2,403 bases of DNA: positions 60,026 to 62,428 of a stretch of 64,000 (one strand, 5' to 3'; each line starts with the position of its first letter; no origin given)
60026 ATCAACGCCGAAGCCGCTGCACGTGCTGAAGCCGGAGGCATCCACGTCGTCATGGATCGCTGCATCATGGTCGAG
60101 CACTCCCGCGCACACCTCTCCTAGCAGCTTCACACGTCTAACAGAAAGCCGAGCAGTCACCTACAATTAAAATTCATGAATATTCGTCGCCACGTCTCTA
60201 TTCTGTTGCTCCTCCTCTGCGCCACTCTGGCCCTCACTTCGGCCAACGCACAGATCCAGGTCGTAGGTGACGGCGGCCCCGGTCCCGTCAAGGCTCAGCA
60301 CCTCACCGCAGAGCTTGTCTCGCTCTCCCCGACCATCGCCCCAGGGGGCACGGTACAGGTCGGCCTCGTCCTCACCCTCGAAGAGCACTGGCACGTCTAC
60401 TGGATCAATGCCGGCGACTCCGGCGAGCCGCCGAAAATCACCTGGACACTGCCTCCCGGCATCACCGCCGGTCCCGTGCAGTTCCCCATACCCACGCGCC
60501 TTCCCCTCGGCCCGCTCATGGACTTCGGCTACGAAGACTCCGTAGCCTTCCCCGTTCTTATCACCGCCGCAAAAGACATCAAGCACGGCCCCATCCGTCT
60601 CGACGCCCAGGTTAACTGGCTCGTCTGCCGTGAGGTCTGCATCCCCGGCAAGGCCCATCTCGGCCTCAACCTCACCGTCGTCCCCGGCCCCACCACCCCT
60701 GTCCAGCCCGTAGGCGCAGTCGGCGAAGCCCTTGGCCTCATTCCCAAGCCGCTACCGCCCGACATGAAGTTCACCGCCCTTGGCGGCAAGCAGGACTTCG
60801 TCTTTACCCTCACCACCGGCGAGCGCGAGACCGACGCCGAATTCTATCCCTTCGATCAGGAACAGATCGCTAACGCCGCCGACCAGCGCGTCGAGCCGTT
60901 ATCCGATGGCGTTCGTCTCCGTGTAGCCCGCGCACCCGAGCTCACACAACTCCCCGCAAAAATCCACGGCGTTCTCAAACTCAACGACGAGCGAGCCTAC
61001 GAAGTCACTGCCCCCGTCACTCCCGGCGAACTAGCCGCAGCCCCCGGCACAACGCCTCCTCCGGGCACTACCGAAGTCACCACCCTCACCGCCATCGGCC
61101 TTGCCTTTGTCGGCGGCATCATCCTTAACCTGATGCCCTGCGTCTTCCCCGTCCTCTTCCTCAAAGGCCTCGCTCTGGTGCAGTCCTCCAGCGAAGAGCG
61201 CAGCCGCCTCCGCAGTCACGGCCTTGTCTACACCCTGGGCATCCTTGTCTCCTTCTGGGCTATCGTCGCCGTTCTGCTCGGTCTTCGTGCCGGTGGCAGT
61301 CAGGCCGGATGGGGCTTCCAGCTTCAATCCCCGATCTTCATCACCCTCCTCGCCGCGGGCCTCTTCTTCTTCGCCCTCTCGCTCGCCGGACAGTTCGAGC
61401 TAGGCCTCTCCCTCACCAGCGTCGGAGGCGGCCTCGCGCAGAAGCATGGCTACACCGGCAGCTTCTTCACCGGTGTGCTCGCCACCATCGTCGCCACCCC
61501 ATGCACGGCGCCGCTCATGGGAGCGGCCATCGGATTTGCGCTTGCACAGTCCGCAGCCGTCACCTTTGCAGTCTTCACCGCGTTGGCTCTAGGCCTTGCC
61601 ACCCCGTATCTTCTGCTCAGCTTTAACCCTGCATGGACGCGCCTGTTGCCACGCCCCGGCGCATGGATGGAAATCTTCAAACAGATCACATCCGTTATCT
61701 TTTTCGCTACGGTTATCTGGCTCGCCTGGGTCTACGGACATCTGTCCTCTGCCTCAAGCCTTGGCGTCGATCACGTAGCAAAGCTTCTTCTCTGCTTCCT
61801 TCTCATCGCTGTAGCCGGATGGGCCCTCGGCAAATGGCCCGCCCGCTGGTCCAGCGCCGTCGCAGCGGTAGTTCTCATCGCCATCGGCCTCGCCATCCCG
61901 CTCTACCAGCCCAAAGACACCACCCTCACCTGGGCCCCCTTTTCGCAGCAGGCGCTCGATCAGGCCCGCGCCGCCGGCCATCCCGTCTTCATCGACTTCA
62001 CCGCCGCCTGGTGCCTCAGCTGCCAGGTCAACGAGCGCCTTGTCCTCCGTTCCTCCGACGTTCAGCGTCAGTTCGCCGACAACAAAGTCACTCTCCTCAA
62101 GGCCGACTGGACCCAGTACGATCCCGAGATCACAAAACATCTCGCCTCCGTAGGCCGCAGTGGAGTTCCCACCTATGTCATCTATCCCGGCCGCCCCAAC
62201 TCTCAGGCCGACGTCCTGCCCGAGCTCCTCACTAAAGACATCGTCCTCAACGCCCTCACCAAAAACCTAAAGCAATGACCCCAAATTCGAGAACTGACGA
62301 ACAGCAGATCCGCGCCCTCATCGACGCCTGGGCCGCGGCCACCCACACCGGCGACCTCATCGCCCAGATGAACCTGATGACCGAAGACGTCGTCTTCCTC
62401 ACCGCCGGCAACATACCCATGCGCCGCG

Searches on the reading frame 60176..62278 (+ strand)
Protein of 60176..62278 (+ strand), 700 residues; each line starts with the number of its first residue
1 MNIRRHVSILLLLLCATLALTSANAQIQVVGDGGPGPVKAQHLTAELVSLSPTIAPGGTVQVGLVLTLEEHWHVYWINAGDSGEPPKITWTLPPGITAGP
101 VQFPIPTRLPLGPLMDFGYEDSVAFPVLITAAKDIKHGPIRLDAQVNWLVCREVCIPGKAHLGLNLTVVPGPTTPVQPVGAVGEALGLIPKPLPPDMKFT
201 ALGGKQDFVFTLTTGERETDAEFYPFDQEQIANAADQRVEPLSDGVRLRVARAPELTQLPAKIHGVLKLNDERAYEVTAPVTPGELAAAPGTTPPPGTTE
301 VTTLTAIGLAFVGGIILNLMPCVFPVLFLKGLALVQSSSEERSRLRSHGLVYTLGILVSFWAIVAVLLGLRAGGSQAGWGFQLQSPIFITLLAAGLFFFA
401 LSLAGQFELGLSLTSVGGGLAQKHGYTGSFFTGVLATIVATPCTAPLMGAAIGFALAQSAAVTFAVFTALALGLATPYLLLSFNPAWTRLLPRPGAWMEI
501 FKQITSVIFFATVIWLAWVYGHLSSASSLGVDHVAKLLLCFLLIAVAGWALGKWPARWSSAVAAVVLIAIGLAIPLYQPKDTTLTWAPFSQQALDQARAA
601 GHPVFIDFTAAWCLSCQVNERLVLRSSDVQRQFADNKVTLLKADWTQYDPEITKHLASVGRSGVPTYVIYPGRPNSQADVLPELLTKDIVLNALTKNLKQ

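Call 68: search_protein_families(library=pfam, proteins=[window:60176-62278:+], max_evalue=0.00001)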
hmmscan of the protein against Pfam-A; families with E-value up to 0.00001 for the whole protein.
window:60176-62278:+ (700 aa): 3 families
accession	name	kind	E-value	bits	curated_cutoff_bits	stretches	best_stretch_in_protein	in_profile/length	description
PF02683.22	DsbD_TM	-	4.7e-21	75.5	27.1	1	306-517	4-215/219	Cytochrome C biogenesis protein transmembrane domain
PF13899.12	Thioredoxin_7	-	6e-19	68.4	27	1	586-671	2-82/83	Thioredoxin-like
PF11412.14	DsbD_N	-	7.5e-17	61.9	25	1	54-162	15-114/119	Thiol:disulfide interchange protein DsbD, N-terminal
